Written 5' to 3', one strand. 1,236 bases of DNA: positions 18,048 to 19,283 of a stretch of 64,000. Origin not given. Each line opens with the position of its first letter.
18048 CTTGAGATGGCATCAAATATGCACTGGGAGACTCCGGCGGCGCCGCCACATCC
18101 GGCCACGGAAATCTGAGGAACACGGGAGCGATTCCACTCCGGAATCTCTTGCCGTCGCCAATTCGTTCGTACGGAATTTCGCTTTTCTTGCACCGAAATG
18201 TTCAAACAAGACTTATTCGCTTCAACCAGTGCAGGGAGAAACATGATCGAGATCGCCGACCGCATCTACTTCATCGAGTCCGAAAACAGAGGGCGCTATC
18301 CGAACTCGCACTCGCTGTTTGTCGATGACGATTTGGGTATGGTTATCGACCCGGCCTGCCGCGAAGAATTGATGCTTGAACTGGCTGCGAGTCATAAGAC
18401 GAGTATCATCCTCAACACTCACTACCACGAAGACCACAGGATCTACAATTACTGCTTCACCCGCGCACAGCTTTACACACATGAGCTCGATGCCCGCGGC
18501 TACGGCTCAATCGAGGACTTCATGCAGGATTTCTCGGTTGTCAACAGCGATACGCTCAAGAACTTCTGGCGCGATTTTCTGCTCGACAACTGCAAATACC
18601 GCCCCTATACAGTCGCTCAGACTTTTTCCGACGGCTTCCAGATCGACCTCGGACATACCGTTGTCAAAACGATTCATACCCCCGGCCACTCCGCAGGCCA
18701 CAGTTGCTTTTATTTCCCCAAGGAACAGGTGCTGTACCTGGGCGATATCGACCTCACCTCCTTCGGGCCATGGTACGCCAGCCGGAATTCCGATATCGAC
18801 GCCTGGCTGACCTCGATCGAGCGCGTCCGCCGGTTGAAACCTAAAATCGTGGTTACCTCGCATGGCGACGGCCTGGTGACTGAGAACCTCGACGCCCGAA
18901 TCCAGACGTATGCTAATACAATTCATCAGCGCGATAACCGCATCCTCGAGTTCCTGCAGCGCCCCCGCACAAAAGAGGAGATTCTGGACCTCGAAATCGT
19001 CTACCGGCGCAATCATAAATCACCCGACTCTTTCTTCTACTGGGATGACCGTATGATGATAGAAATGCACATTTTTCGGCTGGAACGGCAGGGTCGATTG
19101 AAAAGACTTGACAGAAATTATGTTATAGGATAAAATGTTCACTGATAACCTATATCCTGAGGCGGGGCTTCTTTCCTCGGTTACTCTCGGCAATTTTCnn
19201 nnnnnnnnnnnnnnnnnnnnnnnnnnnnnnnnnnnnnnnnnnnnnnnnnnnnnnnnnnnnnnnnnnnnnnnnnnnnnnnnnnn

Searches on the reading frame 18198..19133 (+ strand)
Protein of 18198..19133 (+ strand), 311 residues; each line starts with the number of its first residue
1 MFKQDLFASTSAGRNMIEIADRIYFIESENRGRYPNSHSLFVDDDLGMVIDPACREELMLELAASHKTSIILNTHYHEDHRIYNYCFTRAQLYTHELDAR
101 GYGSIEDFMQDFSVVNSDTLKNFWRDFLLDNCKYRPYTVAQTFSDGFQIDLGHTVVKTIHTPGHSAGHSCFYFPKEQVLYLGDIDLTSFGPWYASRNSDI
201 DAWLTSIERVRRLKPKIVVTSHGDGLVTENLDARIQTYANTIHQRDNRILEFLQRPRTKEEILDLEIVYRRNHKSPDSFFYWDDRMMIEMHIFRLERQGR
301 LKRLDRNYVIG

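Call 43: search_protein_families(library=pfam, proteins=[window:18198-19133:+], max_evalue=0.00001)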
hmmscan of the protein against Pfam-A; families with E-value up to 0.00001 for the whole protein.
window:18198-19133:+ (311 aa): 1 family
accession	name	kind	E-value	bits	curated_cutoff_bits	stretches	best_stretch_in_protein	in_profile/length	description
PF00753.33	Lactamase_B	-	2e-16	61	22.7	1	39-222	8-196/196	Metallo-beta-lactamase superfamily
